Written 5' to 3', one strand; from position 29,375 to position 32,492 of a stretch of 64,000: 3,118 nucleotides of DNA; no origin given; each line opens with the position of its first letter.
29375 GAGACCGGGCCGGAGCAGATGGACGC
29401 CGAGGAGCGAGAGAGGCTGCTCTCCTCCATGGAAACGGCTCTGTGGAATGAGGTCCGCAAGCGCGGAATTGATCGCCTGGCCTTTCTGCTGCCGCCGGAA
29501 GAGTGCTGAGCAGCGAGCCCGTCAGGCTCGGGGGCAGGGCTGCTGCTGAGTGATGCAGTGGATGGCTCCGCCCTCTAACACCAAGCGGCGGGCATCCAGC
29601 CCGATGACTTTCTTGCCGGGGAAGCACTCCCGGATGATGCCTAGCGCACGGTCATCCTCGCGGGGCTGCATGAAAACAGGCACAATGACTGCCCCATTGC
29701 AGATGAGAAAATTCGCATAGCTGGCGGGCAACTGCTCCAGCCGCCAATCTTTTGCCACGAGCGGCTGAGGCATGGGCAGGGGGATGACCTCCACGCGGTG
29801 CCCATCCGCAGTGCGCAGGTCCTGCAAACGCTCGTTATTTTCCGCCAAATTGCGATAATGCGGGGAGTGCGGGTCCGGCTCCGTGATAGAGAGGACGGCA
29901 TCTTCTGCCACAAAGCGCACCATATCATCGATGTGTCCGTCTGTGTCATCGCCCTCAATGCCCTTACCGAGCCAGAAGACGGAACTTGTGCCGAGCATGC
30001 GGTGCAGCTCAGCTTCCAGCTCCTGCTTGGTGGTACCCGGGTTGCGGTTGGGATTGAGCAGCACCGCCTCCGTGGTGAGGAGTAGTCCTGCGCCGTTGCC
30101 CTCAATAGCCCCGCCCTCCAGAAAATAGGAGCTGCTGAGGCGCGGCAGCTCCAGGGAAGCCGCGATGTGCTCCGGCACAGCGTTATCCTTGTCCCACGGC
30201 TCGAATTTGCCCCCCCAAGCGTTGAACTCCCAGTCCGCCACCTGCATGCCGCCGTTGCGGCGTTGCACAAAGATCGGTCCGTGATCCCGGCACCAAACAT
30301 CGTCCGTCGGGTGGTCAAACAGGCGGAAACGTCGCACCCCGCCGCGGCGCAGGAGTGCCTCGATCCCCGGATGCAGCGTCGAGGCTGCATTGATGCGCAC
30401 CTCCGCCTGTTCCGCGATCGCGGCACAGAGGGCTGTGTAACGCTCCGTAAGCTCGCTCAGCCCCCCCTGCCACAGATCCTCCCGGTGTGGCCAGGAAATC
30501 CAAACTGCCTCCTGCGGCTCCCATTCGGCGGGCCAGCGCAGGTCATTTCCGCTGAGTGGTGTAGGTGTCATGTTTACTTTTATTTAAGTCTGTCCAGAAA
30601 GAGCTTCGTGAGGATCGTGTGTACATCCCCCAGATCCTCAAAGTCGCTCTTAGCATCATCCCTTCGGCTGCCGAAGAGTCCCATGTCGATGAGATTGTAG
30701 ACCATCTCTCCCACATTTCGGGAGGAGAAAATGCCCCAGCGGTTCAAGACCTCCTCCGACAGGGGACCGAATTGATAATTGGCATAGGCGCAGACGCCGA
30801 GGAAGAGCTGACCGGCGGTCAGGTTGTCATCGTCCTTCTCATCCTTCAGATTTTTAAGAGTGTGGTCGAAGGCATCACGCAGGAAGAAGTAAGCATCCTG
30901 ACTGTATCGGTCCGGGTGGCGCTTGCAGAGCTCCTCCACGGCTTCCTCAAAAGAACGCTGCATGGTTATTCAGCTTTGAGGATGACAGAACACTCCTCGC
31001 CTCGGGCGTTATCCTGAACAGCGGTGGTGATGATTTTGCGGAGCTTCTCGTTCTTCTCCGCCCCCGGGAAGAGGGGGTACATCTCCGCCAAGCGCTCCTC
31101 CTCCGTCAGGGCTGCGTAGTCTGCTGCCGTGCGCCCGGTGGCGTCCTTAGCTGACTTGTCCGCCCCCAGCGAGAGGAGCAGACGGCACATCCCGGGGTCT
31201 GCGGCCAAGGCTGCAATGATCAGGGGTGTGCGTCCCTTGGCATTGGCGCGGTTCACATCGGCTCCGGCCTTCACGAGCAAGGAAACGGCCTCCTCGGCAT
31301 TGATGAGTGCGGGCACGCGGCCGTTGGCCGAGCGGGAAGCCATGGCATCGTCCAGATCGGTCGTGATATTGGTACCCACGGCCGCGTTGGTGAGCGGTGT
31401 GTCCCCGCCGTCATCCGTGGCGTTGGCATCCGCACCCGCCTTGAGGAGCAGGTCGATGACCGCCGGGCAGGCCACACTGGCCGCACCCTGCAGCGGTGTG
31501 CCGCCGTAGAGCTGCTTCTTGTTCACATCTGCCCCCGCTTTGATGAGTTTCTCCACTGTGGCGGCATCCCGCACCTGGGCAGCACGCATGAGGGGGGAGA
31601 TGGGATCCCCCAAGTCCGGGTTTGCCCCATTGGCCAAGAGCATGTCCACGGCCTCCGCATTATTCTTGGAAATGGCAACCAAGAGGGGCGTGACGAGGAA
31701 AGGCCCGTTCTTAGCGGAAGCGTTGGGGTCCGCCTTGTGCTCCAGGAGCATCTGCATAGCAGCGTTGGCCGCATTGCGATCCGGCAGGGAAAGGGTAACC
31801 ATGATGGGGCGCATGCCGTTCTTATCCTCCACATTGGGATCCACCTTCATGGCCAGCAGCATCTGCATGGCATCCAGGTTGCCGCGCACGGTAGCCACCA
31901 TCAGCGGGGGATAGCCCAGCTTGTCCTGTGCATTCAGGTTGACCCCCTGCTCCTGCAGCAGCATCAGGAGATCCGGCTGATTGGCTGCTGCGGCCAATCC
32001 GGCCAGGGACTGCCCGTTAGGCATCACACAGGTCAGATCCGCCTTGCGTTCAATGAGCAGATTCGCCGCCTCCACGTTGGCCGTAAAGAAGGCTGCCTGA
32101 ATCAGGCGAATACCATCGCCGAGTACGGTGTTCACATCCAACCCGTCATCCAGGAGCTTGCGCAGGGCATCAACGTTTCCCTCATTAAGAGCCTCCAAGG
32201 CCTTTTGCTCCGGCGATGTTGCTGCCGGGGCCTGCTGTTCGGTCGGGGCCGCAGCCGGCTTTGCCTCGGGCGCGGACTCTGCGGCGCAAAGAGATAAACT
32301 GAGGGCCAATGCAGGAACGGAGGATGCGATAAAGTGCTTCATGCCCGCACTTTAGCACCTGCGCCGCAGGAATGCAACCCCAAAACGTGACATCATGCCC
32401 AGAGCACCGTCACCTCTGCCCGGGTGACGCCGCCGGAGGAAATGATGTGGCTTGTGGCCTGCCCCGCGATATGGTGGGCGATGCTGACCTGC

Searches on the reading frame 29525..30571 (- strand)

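Call 52: search_protein_families(library=pfam, proteins=[window:29525-30571:-], max_evalue=0.00001)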
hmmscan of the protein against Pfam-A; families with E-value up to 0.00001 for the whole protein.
window:29525-30571:- (349 aa): 1 family
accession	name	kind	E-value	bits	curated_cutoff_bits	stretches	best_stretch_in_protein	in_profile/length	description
PF04371.20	PAD_porph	-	6.5e-120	400.6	25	1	12-345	1-321/321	Porphyromonas-type peptidyl-arginine deiminase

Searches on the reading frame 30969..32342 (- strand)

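Call 52: search_protein_families(library=pfam, proteins=[window:30969-32342:-], max_evalue=0.00001)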
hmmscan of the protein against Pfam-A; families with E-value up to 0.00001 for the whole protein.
window:30969-32342:- (458 aa): 5 families
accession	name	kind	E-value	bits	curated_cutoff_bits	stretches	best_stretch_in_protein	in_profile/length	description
PF13637.12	Ank_4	-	1e-38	130.9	22.7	1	350-390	10-50/50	Ankyrin repeats (many copies)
PF12796.13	Ank_2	-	4.7e-38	130.1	27.3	4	147-244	1-88/90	Ankyrin repeats (3 copies)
PF00023.36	Ank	-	6.2e-33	111.4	21.1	0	370-400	2-32/33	Ankyrin repeat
PF13857.12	Ank_5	-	3.3e-29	101.1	27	1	356-410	1-56/56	Ankyrin repeats (many copies)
PF13606.12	Ank_3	-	3.8e-26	88.3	22.3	0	218-243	4-29/30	Ankyrin repeat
